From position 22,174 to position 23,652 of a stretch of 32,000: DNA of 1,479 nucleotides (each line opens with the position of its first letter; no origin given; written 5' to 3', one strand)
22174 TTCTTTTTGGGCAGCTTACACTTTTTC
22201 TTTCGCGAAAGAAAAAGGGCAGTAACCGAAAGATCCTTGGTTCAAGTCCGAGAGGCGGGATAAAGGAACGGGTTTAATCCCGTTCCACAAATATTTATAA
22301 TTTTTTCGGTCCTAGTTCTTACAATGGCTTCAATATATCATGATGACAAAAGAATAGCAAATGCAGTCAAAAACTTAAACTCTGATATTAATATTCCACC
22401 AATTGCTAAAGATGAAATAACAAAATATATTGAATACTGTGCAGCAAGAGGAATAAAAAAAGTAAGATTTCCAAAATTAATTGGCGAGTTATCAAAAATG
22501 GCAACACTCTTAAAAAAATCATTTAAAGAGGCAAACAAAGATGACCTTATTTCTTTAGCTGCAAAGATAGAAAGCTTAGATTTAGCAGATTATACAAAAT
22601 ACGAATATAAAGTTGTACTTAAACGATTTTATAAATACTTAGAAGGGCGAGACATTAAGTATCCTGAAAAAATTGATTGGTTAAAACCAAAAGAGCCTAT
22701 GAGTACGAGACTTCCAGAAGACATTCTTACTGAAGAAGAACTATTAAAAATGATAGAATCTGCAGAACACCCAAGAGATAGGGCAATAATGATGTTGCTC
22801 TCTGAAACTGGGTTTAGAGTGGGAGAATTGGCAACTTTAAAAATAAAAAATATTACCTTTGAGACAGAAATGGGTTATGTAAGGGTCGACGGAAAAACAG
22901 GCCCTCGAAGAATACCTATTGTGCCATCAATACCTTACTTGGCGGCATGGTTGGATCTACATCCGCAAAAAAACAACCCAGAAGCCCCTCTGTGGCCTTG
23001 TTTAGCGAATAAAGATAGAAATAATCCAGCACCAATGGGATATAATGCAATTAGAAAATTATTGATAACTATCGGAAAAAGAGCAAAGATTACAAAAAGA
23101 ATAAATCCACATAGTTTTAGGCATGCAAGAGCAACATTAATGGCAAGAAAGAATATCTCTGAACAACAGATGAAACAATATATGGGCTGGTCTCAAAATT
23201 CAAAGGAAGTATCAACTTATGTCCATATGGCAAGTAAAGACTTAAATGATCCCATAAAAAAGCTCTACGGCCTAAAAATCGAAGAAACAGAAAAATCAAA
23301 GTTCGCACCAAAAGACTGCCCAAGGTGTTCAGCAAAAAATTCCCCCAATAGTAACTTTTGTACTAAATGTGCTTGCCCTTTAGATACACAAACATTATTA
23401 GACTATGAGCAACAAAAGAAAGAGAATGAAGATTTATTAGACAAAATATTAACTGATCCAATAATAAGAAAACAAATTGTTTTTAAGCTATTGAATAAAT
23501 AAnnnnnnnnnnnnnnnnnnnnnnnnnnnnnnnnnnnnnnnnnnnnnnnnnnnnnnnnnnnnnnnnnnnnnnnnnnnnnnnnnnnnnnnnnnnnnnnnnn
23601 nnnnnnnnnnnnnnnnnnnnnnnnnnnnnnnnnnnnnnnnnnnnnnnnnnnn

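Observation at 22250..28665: ~6.4-kb integrated element in tRNA-Tyr with no recognisable capsid, replicase or packaging genes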

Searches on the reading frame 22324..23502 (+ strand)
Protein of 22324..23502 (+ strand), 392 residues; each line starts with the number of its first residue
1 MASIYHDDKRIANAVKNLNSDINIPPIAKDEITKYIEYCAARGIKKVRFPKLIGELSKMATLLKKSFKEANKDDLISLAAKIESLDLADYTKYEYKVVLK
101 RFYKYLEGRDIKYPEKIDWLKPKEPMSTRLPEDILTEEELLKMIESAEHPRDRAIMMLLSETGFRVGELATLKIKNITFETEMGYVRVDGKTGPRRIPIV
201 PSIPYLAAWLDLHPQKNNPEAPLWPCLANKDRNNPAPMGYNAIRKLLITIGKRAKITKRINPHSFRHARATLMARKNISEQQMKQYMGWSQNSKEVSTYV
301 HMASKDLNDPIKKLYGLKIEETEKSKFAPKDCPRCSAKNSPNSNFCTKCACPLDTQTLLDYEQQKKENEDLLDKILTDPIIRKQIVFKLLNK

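Call 11: search_protein_families(library=pfam, max_evalue=0.1, proteins=[window:22324-23502:+])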
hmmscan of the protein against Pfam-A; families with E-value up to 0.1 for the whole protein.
window:22324-23502:+ (392 aa): 5 families
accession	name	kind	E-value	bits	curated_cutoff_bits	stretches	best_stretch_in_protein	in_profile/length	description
PF00589.27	Phage_integrase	-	3.3e-23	82.8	27.1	1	135-303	3-169/172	Phage integrase family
PF13240.11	Zn_Ribbon_1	-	0.00093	19.4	25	1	332-353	2-23/23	zinc-ribbon domain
PF12773.13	DZR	-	0.00097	19.7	27.3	1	329-349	24-44/45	Double zinc ribbon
PF11917.13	DUF3435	-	0.0028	17.1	25.8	1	237-300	172-236/418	Protein of unknown function (DUF3435)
PF18644.7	Phage_int_SAM_6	-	0.037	14.5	27.5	1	6-107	31-129/132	Phage integrase SAM-like domain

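Call 15: find_encoding_contigs(protein=window:22324-23502:+, flank=10000, max_places=10)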
Protein window:22324-23502:+ (392 aa): 1 contig read that carries it; 1 place shown.
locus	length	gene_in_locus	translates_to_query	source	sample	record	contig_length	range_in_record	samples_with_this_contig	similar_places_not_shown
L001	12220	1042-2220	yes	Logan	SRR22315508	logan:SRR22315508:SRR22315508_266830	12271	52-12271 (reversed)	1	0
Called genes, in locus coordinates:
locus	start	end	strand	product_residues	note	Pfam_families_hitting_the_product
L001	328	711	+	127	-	PF03479:PCC (weak)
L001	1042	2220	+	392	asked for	PF00589:Phage_integrase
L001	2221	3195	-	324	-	-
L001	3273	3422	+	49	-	-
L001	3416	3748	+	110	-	-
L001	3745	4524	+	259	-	-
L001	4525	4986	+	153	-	-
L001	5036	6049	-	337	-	-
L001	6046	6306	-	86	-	-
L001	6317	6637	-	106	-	PF13248:Zn_ribbon_3 (weak), PF13240:Zn_Ribbon_1 (weak), PF05154:TM2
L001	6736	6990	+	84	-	PF14947:HTH_45 (weak)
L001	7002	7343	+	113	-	-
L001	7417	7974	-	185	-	-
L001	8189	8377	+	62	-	PF26688:RHH_12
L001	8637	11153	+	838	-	-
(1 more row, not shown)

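Call 17: search_protein_families(library=ncbifam, max_evalue=0.01, proteins=[window:22324-23502:+])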
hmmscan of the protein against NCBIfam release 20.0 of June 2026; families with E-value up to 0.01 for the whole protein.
window:22324-23502:+ (392 aa): 9 families
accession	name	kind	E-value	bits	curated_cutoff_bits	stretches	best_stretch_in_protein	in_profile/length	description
NF040815.2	recomb_XerA_Arch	equivalog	7e-30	104.5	220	1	56-308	24-260/263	site-specific tyrosine recombinase/integron integrase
TIGR02225.1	recomb_XerD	equivalog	1.3e-21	77.3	329.6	1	55-315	24-287/290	site-specific tyrosine recombinase XerD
TIGR02224.1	recomb_XerC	equivalog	2.7e-20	72.9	335.15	1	64-307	38-282/295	tyrosine recombinase XerC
NF001399.0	PRK00283.1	subfamily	2.8e-18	66.2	279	1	58-308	39-289/300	tyrosine recombinase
NF003462.0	PRK05084.1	equivalog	8.8e-16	57.6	267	1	148-314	193-356/360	tyrosine recombinase XerS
NF002331.0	PRK01287.1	subfamily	5.9e-11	41.9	371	1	98-290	106-301/365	site-specific tyrosine recombinase XerC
TIGR02249.1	integrase_gron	subfamily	2.4e-09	37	265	1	99-197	71-162/315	integron integrase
NF007370.0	PRK09870.1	subfamily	5.5e-07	29.4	221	1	138-291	19-169/200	tyrosine-type DNA invertase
NF011946.0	PRK15417.1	equivalog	8.6e-06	25.1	435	0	125-197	108-177/337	integron integrase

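Call 18: search_protein_families(library=phrogs, max_evalue=0.01, proteins=[window:22324-23502:+])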
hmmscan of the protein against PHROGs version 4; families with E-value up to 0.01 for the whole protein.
window:22324-23502:+ (392 aa): 3 families
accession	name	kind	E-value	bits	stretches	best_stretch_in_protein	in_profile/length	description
phrog_1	-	integration and excision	1.1e-32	115.1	1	69-380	206-504/611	integrase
phrog_216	-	integration and excision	1.2e-27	97.8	1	95-331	18-256/301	integrase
phrog_7685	-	integration and excision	0.0003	21.4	1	252-310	173-231/240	integrase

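Call 19: find_homologous_proteins(query=window:22324-23502:+, max_evalue=1e-10)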
Query window:22324-23502:+ (392 aa): 316 proteins with E <= 1e-10 among 4610 candidates; the best 120 are listed.
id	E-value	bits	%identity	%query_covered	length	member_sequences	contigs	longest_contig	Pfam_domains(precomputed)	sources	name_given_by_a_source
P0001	2.6e-261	884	100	100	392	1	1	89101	PF00589.28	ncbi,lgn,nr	ncbi:MAG: site-specific integrase [Candidatus ainarchaeum sp.]|nr:site-specific integrase [Candidatu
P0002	1.1e-122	428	51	96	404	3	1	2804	PF00589.28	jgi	-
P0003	4.0e-91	324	40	100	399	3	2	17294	PF00589.28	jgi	-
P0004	1.3e-90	323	43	90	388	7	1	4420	PF00589.28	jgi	jgi:site-specific recombinase XerD/ribosomal protein L40E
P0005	1.6e-90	322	42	97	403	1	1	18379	PF13240.12,PF00589.28,PF22823.3,PF11917.14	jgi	jgi:site-specific recombinase XerD/ribosomal protein L40E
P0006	4.9e-90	321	38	99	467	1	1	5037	PF00589.28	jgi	jgi:integrase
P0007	5.5e-90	320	41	98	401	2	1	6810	PF00589.28,PF02899.24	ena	-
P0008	7.4e-89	317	42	89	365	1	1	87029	PF00589.28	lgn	-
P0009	2.5e-88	315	41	96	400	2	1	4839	PF00589.28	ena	-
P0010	1.0e-87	313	41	93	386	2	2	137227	PF13240.12,PF00589.28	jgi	jgi:integrase/ribosomal protein L40E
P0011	1.5e-87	312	42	89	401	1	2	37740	PF00589.28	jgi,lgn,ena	-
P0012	2.7e-87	312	41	88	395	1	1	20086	PF00589.28,PF11917.14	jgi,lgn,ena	-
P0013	3.0e-87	311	39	97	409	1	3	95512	PF00589.28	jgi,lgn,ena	jgi:site-specific recombinase XerD/ribosomal protein L40E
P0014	3.6e-87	311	40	95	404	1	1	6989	PF13240.12,PF12773.14,PF00589.28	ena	-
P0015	6.8e-87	310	39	99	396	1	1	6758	PF00589.28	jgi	jgi:integrase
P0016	7.7e-87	310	38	99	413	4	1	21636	PF13240.12,PF00589.28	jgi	jgi:site-specific recombinase XerD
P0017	1.4e-86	309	39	97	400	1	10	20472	PF00589.28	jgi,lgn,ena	-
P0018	1.6e-86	309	41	97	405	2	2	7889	PF00589.28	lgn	-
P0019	1.9e-86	309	38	99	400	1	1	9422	PF00589.28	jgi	jgi:site-specific recombinase XerD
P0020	2.1e-86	309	38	98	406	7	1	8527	PF13495.13,PF00589.28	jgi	jgi:integrase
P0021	2.4e-86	309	38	98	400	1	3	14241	PF00589.28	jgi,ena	jgi:integrase/ribosomal protein L40E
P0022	2.7e-86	308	39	96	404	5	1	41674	PF13240.12,PF00589.28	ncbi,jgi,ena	ncbi:MAG: tyrosine-type recombinase/integrase [Candidatus Micrarchaeia archaeon]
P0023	7.5e-86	307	42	91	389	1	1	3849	PF00589.28,PF02899.24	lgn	-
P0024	7.7e-86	307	38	99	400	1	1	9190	PF00589.28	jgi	jgi:integrase/recombinase XerD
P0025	8.6e-86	307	38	98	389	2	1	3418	PF00589.28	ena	-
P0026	1.8e-85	306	37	99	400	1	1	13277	PF00589.28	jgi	jgi:site-specific recombinase XerD/ribosomal protein L40E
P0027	2.0e-85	305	38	99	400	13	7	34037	PF00589.28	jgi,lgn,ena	jgi:integrase/ribosomal protein L40E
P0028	3.0e-85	305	40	94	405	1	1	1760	PF00589.28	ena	-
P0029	4.6e-85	304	37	99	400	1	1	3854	PF00589.28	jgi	jgi:integrase/recombinase XerD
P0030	5.6e-85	304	37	99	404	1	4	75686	PF00589.28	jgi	jgi:integrase/recombinase XerD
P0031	5.9e-85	304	37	98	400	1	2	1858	PF00589.28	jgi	jgi:integrase/ribosomal protein L40E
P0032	2.0e-84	302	38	99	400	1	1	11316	PF00589.28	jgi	jgi:integrase/ribosomal protein L40E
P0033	2.1e-84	302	37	99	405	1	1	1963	PF00589.28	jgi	jgi:integrase/recombinase XerD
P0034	3.0e-84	302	37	99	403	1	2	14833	PF00589.28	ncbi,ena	ncbi:MAG: site-specific integrase [Candidatus Bathyarchaeia archaeon]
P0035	5.2e-84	301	39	99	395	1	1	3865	PF00589.28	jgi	jgi:integrase/recombinase XerD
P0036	1.3e-83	300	40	94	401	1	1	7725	PF00589.28,PF02899.24,PF22823.3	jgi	jgi:site-specific recombinase XerD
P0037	1.3e-83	300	39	98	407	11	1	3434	PF13495.13,PF00589.28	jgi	jgi:integrase/ribosomal protein L40E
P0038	1.7e-83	299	38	99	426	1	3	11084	PF00589.28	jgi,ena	-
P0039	3.0e-83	298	38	98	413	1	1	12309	PF00589.28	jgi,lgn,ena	-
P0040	3.0e-83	298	38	98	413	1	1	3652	PF00589.28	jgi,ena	-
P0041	3.8e-83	298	36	98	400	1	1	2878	PF13240.12,PF00589.28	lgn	-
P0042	4.1e-83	298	41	92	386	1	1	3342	PF13240.12,PF00589.28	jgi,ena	-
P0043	4.6e-83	298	37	99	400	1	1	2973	PF00589.28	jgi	jgi:site-specific recombinase XerD/ribosomal protein L40E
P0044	5.0e-83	298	38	98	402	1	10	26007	PF00589.28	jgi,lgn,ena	jgi:site-specific recombinase XerD/ribosomal protein L40E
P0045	1.2e-82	296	37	99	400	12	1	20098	PF00589.28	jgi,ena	-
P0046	1.3e-82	296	39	90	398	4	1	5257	PF13240.12,PF13495.13,PF00589.28,PF02899.24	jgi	jgi:site-specific recombinase XerD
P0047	1.3e-82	296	37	98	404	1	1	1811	PF00589.28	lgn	-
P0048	2.5e-82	295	45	87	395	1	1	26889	PF00589.28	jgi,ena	-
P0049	4.6e-82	294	36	99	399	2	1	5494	PF00589.28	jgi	jgi:integrase/recombinase XerD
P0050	5.3e-82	294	38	98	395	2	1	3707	PF13240.12,PF00589.28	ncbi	-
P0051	5.9e-82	294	36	99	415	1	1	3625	PF00589.28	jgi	jgi:integrase/recombinase XerD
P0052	7.7e-82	294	37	98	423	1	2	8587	PF00589.28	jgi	jgi:integrase/recombinase XerD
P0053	1.3e-81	293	38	99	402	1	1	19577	PF00589.28,PF02899.24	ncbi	-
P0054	1.3e-81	293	40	99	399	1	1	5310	PF00589.28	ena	-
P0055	1.2e-80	290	43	81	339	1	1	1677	PF13240.12,PF00589.28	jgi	-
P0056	1.3e-80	290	38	96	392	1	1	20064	PF00589.28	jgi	jgi:integrase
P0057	4.9e-80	288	37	98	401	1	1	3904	PF13240.12,PF12773.14,PF00589.28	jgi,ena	-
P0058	6.1e-80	287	36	98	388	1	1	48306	PF00589.28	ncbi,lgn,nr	ncbi:MAG: tyrosine-type recombinase/integrase [Candidatus Diapherotrites archaeon]|nr:tyrosine-type 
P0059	7.4e-80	287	38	99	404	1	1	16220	PF00589.28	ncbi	ncbi:MAG: tyrosine-type recombinase/integrase [Candidatus Micrarchaeota archaeon]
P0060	8.3e-80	287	39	96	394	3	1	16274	PF00589.28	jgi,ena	-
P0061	1.7e-79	286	37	97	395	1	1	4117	PF00589.28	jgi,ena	-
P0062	2.1e-79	286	37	98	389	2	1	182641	PF00589.28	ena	-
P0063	2.2e-79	286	39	94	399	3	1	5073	PF00589.28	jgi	jgi:integrase/recombinase XerD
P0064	3.1e-79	285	36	99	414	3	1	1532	PF00589.28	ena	-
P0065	5.4e-79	284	35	99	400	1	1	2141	PF00589.28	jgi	jgi:integrase/recombinase XerD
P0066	5.7e-79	284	37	91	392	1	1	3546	PF00589.28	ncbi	ncbi:MAG: tyrosine-type recombinase/integrase [Candidatus Caldarchaeum sp.]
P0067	5.7e-79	284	38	95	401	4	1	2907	PF00589.28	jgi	jgi:site-specific recombinase XerD/ribosomal protein L40E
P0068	5.8e-79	284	38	99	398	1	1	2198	PF00589.28,PF02899.24,PF22823.3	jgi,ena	-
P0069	6.3e-79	284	37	99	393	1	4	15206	PF13240.12,PF00589.28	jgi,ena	-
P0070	8.8e-79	284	37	96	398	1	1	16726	PF00589.28,PF02899.24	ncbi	-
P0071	8.8e-79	284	37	99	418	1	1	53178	PF13240.12,PF00589.28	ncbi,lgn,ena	-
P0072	1.2e-78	283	41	85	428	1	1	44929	PF13495.13,PF00589.28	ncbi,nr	ncbi:MAG: tyrosine-type recombinase/integrase [Candidatus Aenigmarchaeota archaeon]|nr:tyrosine-type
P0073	1.8e-78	283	39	95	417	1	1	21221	PF00589.28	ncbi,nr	ncbi:MAG: tyrosine-type recombinase/integrase [Candidatus Diapherotrites archaeon]|nr:tyrosine-type 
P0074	5.0e-78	281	38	96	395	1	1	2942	PF00589.28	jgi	jgi:site-specific recombinase XerD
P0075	6.2e-78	281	36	97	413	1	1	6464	PF00589.28,PF22823.3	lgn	-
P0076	6.6e-78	281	38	98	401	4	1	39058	PF00589.28,PF22823.3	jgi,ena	-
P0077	9.8e-78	280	39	90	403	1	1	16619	PF13495.13,PF00589.28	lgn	-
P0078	1.6e-77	279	40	96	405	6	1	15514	PF00589.28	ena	-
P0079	6.5e-77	277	38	98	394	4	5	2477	PF00589.28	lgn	-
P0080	9.8e-77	277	37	98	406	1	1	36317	PF13495.13,PF00589.28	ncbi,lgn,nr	ncbi:tyrosine-type recombinase/integrase [Candidatus Woesearchaeota archaeon]|nr:tyrosine-type recom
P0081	1.2e-76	277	38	96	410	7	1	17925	PF00589.28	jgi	jgi:integrase/recombinase XerD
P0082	2.0e-76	276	38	97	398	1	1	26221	PF00589.28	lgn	-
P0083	2.1e-76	276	37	92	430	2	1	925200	PF00589.28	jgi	jgi:integrase/ribosomal protein L40E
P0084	2.4e-76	276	37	98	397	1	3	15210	PF00589.28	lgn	-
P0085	2.7e-76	275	40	93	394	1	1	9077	PF00589.28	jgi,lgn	-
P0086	3.0e-76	275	39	93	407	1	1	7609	PF00589.28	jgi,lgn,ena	-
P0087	3.5e-76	275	37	91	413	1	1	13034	PF00589.28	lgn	-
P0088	4.2e-76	275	36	99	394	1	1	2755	PF00589.28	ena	-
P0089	1.1e-75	273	37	100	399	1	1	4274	PF00589.28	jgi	-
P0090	1.3e-75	273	39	92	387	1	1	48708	PF00589.28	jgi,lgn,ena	jgi:site-specific recombinase XerD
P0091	1.4e-75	273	41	81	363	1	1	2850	PF13240.12,PF00589.28,PF22823.3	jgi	jgi:integrase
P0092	2.0e-75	273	39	90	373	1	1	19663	PF00589.28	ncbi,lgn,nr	ncbi:MAG: tyrosine-type recombinase/integrase [Candidatus Aenigmarchaeota archaeon]|nr:tyrosine-type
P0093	2.4e-75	272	40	89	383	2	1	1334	PF00589.28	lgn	-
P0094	3.0e-75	272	37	99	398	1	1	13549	PF00589.28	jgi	jgi:integrase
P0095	3.2e-75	272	39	91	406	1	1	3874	PF00589.28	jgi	jgi:site-specific recombinase XerD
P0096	4.4e-75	271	39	96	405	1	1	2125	PF00589.28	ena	-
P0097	6.7e-75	271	37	93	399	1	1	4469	PF13240.12,PF00589.28,PF22823.3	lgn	-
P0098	7.9e-75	271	38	91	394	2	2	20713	PF00589.28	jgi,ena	-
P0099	8.6e-75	270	37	97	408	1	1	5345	PF00589.28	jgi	jgi:integrase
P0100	1.4e-74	270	39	90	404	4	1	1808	PF00589.28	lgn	-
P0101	1.7e-74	270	37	94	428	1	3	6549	PF00589.28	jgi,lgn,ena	-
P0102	1.8e-74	269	38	99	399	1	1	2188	PF00589.28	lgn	-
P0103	3.7e-74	268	37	95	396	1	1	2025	PF13495.13,PF00589.28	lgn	-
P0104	4.0e-74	268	40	80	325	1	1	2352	PF00589.28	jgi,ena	-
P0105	5.1e-74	268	38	89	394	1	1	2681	PF00589.28,PF22823.3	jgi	jgi:site-specific recombinase XerD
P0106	5.3e-74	268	39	90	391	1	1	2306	PF00589.28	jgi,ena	-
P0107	9.7e-74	267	39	94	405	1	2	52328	PF00589.28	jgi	jgi:integrase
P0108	1.0e-73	267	36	99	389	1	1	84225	PF00589.28,PF22823.3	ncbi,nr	ncbi:MAG: tyrosine-type recombinase/integrase [Candidatus Nanoarchaeia archaeon]|nr:tyrosine-type re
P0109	4.3e-73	265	42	83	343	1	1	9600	PF00589.28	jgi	jgi:integrase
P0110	4.5e-73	265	37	98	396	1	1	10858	PF00589.28,PF22823.3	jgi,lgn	-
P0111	6.4e-73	264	35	95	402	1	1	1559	PF00589.28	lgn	-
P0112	1.1e-72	264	38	94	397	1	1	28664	PF00589.28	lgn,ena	-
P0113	1.9e-72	263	40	82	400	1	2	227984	PF00589.28,PF24460.2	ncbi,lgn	ncbi:MAG: tyrosine-type recombinase/integrase [Candidatus Aenigmatarchaeota archaeon]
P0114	2.3e-72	263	36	90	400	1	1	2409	PF00589.28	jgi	jgi:site-specific recombinase XerD/ribosomal protein L40E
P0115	2.7e-72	262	39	83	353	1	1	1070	PF00589.28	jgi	jgi:integrase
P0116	3.7e-72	262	35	96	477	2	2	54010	PF00589.28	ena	-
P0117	4.3e-72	262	39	91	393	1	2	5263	PF00589.28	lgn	-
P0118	4.3e-72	262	37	85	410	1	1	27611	PF00589.28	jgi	jgi:site-specific recombinase XerD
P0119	4.4e-72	262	39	90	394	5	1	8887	PF00589.28,PF22823.3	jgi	jgi:integrase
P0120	5.7e-72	261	38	93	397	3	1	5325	PF13495.13,PF00589.28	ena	-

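Call 34: find_related_loci(query=A2, collection=metagenome_contigs, flank=10000)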
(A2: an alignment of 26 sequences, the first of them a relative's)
Query A2 (392 aa) in metagenome_contigs; peptide patterns used: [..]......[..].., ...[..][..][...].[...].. (x = any residue, [..] = any of these).
600 stretches matched a pattern (row limit reached: there are more); 556 encode a relative of the query (tblastn E <= 1e-3); the best 80 are kept; 80 distinct loci.
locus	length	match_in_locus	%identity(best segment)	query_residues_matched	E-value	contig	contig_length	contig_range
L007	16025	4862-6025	40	3-391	9e-103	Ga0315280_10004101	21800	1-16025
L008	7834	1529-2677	40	8-389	2e-101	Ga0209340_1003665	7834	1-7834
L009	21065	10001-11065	42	29-383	5e-99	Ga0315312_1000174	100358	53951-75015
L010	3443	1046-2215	39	2-390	1e-100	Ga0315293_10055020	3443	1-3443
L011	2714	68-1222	42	4-379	4e-99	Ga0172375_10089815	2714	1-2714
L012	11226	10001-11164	40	4-392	5e-95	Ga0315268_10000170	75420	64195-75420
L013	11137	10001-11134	38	3-376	1e-93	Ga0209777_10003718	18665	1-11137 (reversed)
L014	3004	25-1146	41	4-378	9e-96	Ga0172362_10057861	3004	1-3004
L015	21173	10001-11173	40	2-392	1e-93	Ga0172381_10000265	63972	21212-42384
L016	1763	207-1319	38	11-382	3e-98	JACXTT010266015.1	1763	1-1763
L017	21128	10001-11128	39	2-381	1e-92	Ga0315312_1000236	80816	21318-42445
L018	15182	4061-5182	39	2-379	1e-92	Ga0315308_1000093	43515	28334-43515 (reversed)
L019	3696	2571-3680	40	4-376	3e-93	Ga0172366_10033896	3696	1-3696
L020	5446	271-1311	41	41-389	6e-92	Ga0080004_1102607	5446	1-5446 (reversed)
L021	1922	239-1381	38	4-383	1e-96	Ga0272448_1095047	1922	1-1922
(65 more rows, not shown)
